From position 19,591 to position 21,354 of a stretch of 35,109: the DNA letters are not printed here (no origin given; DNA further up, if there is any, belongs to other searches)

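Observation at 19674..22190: GT-C-like membrane protein paired with a GtrB/CsbB-type polyprenyl-phosphate GT2: an extracytoplasmic glycosylation module without a visible flippase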

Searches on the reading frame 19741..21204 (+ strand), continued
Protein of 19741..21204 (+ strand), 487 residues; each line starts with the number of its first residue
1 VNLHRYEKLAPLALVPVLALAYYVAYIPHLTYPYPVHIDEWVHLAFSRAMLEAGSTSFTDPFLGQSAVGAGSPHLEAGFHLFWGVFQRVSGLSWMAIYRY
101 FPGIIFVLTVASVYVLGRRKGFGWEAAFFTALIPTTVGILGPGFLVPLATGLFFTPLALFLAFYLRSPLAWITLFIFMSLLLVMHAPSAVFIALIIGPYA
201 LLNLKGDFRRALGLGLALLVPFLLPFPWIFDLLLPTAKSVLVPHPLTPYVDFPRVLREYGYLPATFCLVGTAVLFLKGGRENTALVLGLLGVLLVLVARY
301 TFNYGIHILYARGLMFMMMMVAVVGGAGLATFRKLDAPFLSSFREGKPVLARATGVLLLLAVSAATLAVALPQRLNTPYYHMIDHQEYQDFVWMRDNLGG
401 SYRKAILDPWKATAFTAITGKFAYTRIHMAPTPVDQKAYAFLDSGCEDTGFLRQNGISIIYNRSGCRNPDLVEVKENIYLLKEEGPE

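Call 25: fold_search(model_id=the predicted structure, library=pdb)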
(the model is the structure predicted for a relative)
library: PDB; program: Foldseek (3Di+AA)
matches with E <= 10: 408; with E <= 0.001: 27
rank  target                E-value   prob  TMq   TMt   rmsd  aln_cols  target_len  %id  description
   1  8pn9_A                3.0e-07  1.00  0.55  0.43   9.9       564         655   12  Structure of human oligosaccharyltransferase OST-A complex bound to NGI-1 (released 2024-05-08)
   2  7oci_F                5.6e-07  1.00  0.56  0.45   8.7       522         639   13  Cryo-EM structure of yeast Ost6p containing oligosaccharyltransferase complex (released 2022-02-16)
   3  8if8_C                5.9e-07  1.00  0.54  0.46   7.8       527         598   15  Arabinosyltransferase AftA (released 2023-05-31)
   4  8age_A                1.3e-06  1.00  0.60  0.47   8.0       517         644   13  Structure of yeast oligosaccharylransferase complex with acceptor peptide bound (released 2022-12-07)
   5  8b6l_I                1.7e-06  1.00  0.56  0.43   9.1       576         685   13  Subtomogram average of the human Sec61-TRAP-OSTA-translocon (released 2022-12-07)
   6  6gxc_A                1.9e-06  1.00  0.52  0.38   8.2       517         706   12  Bacterial oligosaccharyltransferase PglB in complex with an inhibitory peptide and a reactive lipid-linked oligosaccha (released 2018-11-14)
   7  9n9j_I                2.1e-06  1.00  0.55  0.41  10.1       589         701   12  Structure of a GRP94 folding intermediate engaged with a CCDC134- and FKBP11-bound secretory translocon (released 2025-11-19)
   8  6s7t_A                3.9e-06  1.00  0.48  0.36   9.8       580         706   11  Cryo-EM structure of human oligosaccharyltransferase complex OST-B (released 2019-12-18)
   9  6s7o_A                4.3e-06  1.00  0.55  0.43   9.9       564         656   12  Cryo-EM structure of human oligosaccharyltransferase complex OST-A (released 2019-12-18)
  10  5ogl_A                4.6e-06  1.00  0.54  0.39  11.3       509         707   12  Structure of bacterial oligosaccharyltransferase PglB in complex with an acceptor peptide and an lipid-linked oligosac (released 2017-10-25)
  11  3wak                  4.8e-06  1.00  0.61  0.37   8.4       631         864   13  Crystal structure of the Archaeoglobus fulgidus oligosaccharyltransferase (O29867_ARCFU) in the apo form (released 2013-10-30)
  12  6ezn_F                4.8e-06  1.00  0.59  0.47   8.9       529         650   13  Cryo-EM structure of the yeast oligosaccharyltransferase (OST) complex (released 2018-01-17)
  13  3rce_A                6.7e-06  1.00  0.55  0.41   7.4       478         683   13  Bacterial oligosaccharyltransferase PglB (released 2011-06-15)
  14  8agb_A                6.7e-06  1.00  0.55  0.44  11.3       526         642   13  Structure of yeast oligosaccharylransferase complex with lipid-linked oligosaccharide bound (released 2022-12-07)
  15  5gmy_A                7.6e-06  1.00  0.52  0.33   9.7       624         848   13  Crystal structure of the Archaeoglobus fulgidus oligosaccharyltransferase (O29867_ARCFU) tethered with an acceptor pep (released 2017-02-01)
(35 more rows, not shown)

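Call 33: search_protein_families(library=pfam, alignment_id=A2, max_evalue=0.01)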
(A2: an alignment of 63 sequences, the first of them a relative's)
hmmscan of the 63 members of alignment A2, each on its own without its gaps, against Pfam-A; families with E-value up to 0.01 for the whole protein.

A. member 1, P0001 (487 aa): 0 families

B. families by the number of members that match (of 63 scanned): 10 families
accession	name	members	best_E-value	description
PF07760.16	DUF1616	5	2.3e-31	Protein of unknown function (DUF1616)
PF13385.13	Laminin_G_3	2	1.3e-27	Concanavalin A-like lectin/glucanases superfamily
PF18911.6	PKD_4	2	2.8e-13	PKD domain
PF00801.26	PKD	2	6.2e-09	PKD domain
PF20176.3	DUF6541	2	1.3e-05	Family of unknown function (DUF6541)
PF02018.23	CBM_4_9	2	0.00029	Carbohydrate binding domain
PF13231.12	PMT_2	1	1.1e-06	Dolichyl-phosphate-mannose-protein mannosyltransferase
PF10947.13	DUF2628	1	0.00061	Protein of unknown function (DUF2628)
PF07690.21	MFS_1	1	0.0017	Major Facilitator Superfamily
PF04932.20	Wzy_C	1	0.0044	O-Antigen ligase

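Call 46: search_protein_families(library=pfam, proteins=[P0139, P0170, P0168, P0161, P0125, P0154, P0157, P0128, P0189, P0209], max_evalue=0.05)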
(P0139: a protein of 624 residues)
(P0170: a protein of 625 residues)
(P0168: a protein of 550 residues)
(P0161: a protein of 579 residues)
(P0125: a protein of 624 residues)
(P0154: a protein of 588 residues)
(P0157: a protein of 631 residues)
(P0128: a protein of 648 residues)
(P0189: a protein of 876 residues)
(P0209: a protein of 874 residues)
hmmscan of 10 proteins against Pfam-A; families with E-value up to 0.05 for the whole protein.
P0139 (624 aa): 1 family
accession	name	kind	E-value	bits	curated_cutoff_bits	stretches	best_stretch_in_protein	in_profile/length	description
PF07760.16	DUF1616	-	2.3e-31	109.5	31.6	1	15-131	5-134/307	Protein of unknown function (DUF1616)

P0170 (625 aa): 2 families
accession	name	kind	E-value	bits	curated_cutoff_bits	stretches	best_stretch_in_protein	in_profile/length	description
PF07760.16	DUF1616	-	2.7e-17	63.4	31.6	1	14-114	4-116/307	Protein of unknown function (DUF1616)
PF20176.3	DUF6541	-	1.3e-05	24.1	29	1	40-437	2-411/646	Family of unknown function (DUF6541)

P0168 (550 aa): 1 family
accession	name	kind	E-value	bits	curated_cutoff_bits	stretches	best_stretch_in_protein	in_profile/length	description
PF07760.16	DUF1616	-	4.4e-07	29.8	31.6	1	6-89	21-119/307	Protein of unknown function (DUF1616)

P0161 (579 aa): 1 family
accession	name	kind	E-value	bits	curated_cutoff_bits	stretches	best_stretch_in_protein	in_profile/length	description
PF07760.16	DUF1616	-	4.1e-05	23.3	31.6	1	9-90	25-120/307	Protein of unknown function (DUF1616)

P0125 (624 aa): 0 families

P0154 (588 aa): 0 families

P0157 (631 aa): 1 family
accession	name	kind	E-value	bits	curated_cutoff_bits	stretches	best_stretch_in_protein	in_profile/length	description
PF07760.16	DUF1616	-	0.0019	17.8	31.6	1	17-76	59-118/307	Protein of unknown function (DUF1616)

P0128 (648 aa): 1 family
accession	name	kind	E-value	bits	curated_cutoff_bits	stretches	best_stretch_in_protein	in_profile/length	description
PF02018.23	CBM_4_9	-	0.018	15.8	25.9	1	494-631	5-131/136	Carbohydrate binding domain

P0189 (876 aa): 4 families
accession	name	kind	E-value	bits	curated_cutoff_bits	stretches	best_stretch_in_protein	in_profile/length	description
PF13385.13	Laminin_G_3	-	1.3e-27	97.2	27.6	1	645-797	1-150/151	Concanavalin A-like lectin/glucanases superfamily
PF18911.6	PKD_4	-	6.2e-09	36.2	27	2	842-874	51-84/85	PKD domain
PF00801.26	PKD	-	2.9e-07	30.8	23.5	1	839-867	45-73/80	PKD domain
PF02973.23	Sialidase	-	0.029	14.3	26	0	732-797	112-181/189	Sialidase, N-terminal domain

P0209 (874 aa): 3 families
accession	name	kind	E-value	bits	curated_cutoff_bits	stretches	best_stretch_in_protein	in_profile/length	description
PF13385.13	Laminin_G_3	-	1.9e-18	67.5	27.6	1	651-794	5-150/151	Concanavalin A-like lectin/glucanases superfamily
PF18911.6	PKD_4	-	2.8e-13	50.2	27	2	842-871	53-81/85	PKD domain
PF00801.26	PKD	-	6.2e-09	36.2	23.5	1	841-869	49-77/80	PKD domain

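Call 70: list_cluster_members(proteins=[P0139, P0170, P0189, P0128, P0203, P0211, P0234, P0248, P0161, P0226])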
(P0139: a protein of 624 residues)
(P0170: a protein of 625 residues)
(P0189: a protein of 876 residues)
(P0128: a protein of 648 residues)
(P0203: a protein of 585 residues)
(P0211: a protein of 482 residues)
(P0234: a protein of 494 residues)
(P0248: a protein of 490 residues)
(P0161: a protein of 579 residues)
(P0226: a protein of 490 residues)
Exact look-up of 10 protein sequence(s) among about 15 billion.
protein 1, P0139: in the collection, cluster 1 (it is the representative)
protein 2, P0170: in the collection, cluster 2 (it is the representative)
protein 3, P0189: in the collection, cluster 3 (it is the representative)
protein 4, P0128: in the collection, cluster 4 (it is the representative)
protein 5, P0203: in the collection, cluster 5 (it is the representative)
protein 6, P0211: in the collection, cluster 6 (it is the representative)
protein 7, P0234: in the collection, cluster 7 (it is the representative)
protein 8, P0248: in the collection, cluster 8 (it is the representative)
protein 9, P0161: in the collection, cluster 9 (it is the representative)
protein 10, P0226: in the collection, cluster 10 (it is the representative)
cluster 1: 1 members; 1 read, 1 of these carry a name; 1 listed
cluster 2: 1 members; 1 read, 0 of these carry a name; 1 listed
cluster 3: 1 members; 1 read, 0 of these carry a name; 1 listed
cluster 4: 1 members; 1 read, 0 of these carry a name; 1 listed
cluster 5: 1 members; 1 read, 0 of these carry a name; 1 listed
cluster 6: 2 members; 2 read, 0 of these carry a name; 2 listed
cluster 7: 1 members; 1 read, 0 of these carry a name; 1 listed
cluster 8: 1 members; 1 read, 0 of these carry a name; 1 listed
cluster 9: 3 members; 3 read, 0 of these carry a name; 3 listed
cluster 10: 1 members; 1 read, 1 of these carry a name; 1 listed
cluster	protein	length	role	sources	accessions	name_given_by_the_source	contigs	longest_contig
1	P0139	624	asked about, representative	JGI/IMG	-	hypothetical protein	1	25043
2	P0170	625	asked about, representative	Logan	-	-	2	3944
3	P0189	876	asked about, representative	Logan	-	-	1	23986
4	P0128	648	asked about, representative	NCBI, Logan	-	-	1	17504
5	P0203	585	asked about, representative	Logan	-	-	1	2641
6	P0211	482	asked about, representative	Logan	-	-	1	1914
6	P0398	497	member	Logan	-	-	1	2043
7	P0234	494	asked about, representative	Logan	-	-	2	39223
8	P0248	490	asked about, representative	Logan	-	-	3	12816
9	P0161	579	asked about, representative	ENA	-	-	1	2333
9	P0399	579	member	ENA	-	-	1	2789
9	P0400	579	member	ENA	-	-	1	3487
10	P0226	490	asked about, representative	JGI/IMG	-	asparagine N-glycosylation enzyme membrane subunit Stt3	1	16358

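Call 83: search_solved_structures(query=L002:5209-7974:+, max_evalue=0.001)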
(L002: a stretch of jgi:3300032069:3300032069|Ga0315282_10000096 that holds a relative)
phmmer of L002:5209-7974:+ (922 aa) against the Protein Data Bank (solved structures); distinct sequences matched with E-value up to 0.001: 9.
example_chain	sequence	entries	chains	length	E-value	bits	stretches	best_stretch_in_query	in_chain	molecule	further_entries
5gmy_A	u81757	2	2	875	5.7e-46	160.4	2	28-391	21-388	Transmembrane oligosaccharyl transferase, putative | Dolichyl-phosphooligosaccharide-protein glycotransferase 3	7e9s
3waj_A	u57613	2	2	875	9.9e-46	159.6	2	28-391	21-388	Transmembrane oligosaccharyl transferase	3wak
3wai_A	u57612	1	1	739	3.1e-18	68.6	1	643-784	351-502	Maltose-binding periplasmic protein, Transmembrane oligosaccharyl transferase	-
6s7o_A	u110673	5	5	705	6.5e-06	27.8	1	703-770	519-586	Dolichyl-diphosphooligosaccharide--protein glycosyltransferase subunit STT3A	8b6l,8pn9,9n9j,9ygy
6ftg_5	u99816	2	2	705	2.2e-05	26.1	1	702-770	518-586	Dolichyl-diphosphooligosaccharide--protein glycosyltransferase subunit STT3A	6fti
6ftj_5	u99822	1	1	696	2.9e-05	25.7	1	704-770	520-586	Dolichyl-diphosphooligosaccharide--protein glycosyltransferase subunit STT3A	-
6s7t_A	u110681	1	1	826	3.3e-05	25.5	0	706-799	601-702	Dolichyl-diphosphooligosaccharide--protein glycosyltransferase subunit STT3B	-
3vgp_A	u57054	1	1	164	6e-05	24.6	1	699-783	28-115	Transmembrane oligosaccharyl transferase, putative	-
3vu0_A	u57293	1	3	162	0.00044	21.8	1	699-784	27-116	Putative uncharacterized protein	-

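Call 84: search_protein_families(library=ncbifam, proteins=[L002:5209-7974:+, L057:6218-8557:+], max_evalue=0.001)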
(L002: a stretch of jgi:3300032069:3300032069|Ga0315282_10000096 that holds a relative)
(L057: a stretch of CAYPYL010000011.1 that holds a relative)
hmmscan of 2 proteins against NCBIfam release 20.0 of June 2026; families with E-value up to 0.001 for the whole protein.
L002:5209-7974:+ (922 aa): 1 family
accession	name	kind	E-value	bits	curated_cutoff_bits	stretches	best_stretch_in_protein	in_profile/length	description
TIGR04154.1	archaeo_STT3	subfamily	4.7e-157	524.7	450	1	23-919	3-740/831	oligosaccharyl transferase, archaeosortase A system-associated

L057:6218-8557:+ (780 aa): 1 family
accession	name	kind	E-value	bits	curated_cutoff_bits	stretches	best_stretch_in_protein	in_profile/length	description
TIGR04154.1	archaeo_STT3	subfamily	1.6e-181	605.7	450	1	15-777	3-740/831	oligosaccharyl transferase, archaeosortase A system-associated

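Call 86: search_protein_families(library=pfam, proteins=[L074:5208-6410:+, L048:2780-4141:-, L036:2557-3807:-], max_evalue=0.001)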
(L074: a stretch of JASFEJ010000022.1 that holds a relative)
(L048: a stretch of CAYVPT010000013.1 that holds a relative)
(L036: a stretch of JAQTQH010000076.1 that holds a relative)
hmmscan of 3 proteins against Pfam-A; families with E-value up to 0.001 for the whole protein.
L074:5208-6410:+ (401 aa): 11 families
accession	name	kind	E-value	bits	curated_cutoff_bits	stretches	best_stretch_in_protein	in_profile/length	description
PF05834.18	Lycopene_cycl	-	2.1e-12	47.3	23.4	1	17-356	1-340/380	Lycopene cyclase protein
PF01266.30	DAO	-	5.3e-12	46.4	27.9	2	17-67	1-51/353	FAD dependent oxidoreductase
PF01494.25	FAD_binding_3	-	5.5e-10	39.4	22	1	17-175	3-170/349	FAD binding domain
PF07992.20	Pyr_redox_2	-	6e-10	39.5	26.1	1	16-170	1-118/291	Pyridine nucleotide-disulphide oxidoreductase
PF03486.20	HI0933_like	-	1e-05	25.5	50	1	17-58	2-43/244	HI0933-like protein Rossmann domain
PF04820.20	Trp_halogenase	-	1.2e-05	24.8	21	0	82-329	133-375/458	Tryptophan halogenase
PF12831.13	FAD_oxidored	-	5.5e-05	23.1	27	1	17-165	1-147/416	FAD dependent oxidoreductase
PF13450.12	NAD_binding_8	-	6.2e-05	23.6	21.9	1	20-51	1-32/68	NAD(P)-binding Rossmann-like domain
PF13738.12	Pyr_redox_3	-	0.00016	21.5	30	0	19-53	1-35/305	Pyridine nucleotide-disulphide oxidoreductase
PF02254.24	TrkA_N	-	0.00078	20.2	23.8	0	19-49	2-32/116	TrkA-N domain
PF00070.33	Pyr_redox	-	0.00094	20.1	22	0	18-49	2-33/82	Pyridine nucleotide-disulphide oxidoreductase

L048:2780-4141:- (454 aa): 4 families
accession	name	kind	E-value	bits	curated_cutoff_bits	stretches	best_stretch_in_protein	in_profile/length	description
PF01943.22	Polysacc_synt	-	5.1e-13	49.5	28.2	1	37-261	2-222/274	Polysaccharide biosynthesis protein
PF01554.23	MatE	-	1.1e-08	35.4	24.9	1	270-406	18-161/161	MatE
PF13440.11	Polysacc_synt_3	-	7.9e-07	29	23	1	62-354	3-290/293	Polysaccharide biosynthesis protein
PF03023.19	MurJ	-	1.4e-06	27.7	27.4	1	313-424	271-388/451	Lipid II flippase MurJ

L036:2557-3807:- (417 aa): 5 families
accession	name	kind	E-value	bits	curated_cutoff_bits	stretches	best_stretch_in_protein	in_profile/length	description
PF00534.26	Glycos_transf_1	-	2.2e-22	79.9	26.4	1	202-367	3-165/172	Glycosyl transferases group 1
PF13692.12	Glyco_trans_1_4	-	1.9e-21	77.2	27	1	215-359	2-141/142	Glycosyl transferases group 1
PF13579.12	Glyco_trans_4_4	-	2.3e-12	48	29.7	1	59-187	33-156/158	Glycosyl transferase 4-like domain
PF13524.12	Glyco_trans_1_2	-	1.2e-11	45.2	25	1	237-389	6-143/144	Glycosyl transferase-like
PF13439.12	Glyco_transf_4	-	4.9e-11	43.4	28.5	1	16-192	9-168/170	Glycosyltransferase Family 4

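Call 87: search_protein_families(library=ncbifam, proteins=[L074:5208-6410:+, L048:2780-4141:-], max_evalue=0.001)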
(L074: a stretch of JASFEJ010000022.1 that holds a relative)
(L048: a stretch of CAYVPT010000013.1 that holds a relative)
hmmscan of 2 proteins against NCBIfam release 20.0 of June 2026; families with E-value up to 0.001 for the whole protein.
L074:5208-6410:+ (401 aa): 56 families (the best 25 are shown)
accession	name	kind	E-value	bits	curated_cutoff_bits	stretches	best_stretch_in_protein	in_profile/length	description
TIGR02032.1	GG-red-SF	subfamily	3.9e-57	194.2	158.8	1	16-304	1-297/297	geranylgeranyl reductase family protein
TIGR02023.1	BchP-ChlP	subfamily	4.7e-41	141.1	343.3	1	16-329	1-321/388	geranylgeranyl diphosphate reductase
NF041080.1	DGGGPL_reductase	equivalog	6.8e-30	104.3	580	1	16-357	2-364/447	digeranylgeranylglycerophospholipid reductase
NF041160.1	DGGPL_Thplmales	equivalog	3.1e-27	95.5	780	1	16-354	4-360/396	digeranylgeranylglycerophospholipid reductase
TIGR02028.1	ChlP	equivalog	4.2e-21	75.2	505.3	2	196-328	195-330/398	geranylgeranyl reductase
NF049967.1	QhpG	equivalog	5.4e-19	68.4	240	1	19-334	2-316/423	flavin-dependent monooxygenase QhpG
NF041385.1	Dggglyphlred_Halo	equivalog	5.9e-19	67.9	700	1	16-362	5-373/405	digeranylgeranylglycerophospholipid reductase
TIGR01790.1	carotene-cycl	subfamily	5.1e-13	48.9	209.5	2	17-189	1-164/387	lycopene cyclase family protein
TIGR01988.1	Ubi-OHases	subfamily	1.6e-12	47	224.65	1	17-327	1-337/387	ubiquinone biosynthesis hydroxylase, UbiH/UbiF/VisC/COQ6 family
NF005691.0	PRK07494.1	equivalog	4.4e-11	42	459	1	266-347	277-358/404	UbiH/UbiF family hydroxylase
NF008519.0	PRK11445.1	equivalog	2.6e-10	40.1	303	1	15-308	3-304/355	FAD-binding protein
NF045655.1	MkRedMenJ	equivalog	2.8e-10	39.7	700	1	17-324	6-331/406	menaquinone reductase MenJ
TIGR01984.1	UbiH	equivalog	8.4e-10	38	392.2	1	121-326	120-331/382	2-octaprenyl-6-methoxyphenyl hydroxylase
NF007450.0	PRK10015.1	subfamily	1.5e-09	37.1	466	1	16-222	6-221/429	FAD-dependent oxidoreductase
NF005788.0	PRK07608.1-3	equivalog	1.6e-09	37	478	0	16-50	3-37/388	UbiH/UbiF family hydroxylase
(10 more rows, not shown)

L048:2780-4141:- (454 aa): 1 family
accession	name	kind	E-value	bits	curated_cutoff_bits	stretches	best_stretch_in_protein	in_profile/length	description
TIGR00797.1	matE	subfamily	1.1e-07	31.2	147.4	1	307-432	60-189/396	MATE family efflux transporter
